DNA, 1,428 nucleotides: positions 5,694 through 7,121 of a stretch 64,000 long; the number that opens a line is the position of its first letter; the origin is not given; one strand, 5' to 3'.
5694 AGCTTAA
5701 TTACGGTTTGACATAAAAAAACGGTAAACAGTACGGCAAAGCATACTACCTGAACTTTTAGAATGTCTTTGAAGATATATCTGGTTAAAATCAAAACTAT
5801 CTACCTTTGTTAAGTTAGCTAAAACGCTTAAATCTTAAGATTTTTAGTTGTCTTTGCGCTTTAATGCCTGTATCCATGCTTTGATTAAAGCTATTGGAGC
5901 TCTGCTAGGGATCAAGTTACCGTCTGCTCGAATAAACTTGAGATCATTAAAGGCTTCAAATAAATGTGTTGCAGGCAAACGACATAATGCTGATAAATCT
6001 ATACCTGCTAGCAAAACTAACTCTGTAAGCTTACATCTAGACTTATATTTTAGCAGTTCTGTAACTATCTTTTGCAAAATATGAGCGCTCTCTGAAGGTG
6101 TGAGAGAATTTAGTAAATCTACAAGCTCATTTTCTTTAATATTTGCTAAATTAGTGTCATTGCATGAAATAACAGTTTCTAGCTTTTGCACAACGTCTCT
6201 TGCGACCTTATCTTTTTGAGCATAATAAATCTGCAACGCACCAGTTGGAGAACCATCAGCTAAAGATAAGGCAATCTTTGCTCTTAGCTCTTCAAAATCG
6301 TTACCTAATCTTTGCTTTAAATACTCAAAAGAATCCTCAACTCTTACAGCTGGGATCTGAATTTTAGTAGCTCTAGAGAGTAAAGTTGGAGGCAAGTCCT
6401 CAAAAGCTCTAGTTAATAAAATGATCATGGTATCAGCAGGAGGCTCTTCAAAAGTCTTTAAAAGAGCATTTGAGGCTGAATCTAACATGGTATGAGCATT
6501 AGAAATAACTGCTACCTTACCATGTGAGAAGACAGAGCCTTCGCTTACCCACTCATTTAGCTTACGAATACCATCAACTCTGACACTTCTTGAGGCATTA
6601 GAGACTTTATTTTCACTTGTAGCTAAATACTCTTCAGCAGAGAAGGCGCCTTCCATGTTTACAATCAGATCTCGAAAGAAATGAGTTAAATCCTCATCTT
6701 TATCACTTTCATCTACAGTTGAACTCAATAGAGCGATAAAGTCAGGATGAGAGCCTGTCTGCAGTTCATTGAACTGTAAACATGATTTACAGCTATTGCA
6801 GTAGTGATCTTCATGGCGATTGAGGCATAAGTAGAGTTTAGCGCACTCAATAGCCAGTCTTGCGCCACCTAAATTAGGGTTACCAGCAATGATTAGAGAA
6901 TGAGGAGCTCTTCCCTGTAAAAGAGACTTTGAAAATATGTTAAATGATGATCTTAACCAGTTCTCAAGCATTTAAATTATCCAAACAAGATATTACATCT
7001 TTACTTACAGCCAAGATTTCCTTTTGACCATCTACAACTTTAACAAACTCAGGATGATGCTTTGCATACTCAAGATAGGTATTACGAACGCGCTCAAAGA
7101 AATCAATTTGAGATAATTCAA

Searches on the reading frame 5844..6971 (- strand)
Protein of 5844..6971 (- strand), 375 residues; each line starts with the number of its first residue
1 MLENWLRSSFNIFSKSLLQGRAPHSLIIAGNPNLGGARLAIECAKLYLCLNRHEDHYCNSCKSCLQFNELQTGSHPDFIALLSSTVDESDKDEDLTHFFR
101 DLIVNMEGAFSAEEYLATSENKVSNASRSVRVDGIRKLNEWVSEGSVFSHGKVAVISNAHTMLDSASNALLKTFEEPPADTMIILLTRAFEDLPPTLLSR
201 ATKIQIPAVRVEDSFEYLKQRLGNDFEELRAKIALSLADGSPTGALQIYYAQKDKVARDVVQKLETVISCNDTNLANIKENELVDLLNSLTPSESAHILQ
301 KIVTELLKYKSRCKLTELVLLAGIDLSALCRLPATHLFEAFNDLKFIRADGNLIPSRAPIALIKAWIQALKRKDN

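Call 11: search_protein_families(library=pfam, proteins=[window:5844-6971:-])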
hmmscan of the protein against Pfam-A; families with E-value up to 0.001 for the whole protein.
window:5844-6971:- (375 aa): 1 family
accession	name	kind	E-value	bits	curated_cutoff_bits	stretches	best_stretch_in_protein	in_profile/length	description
PF13177.12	DNA_pol3_delta2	-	1e-34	120.3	27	1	10-208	6-159/161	DNA polymerase III, delta subunit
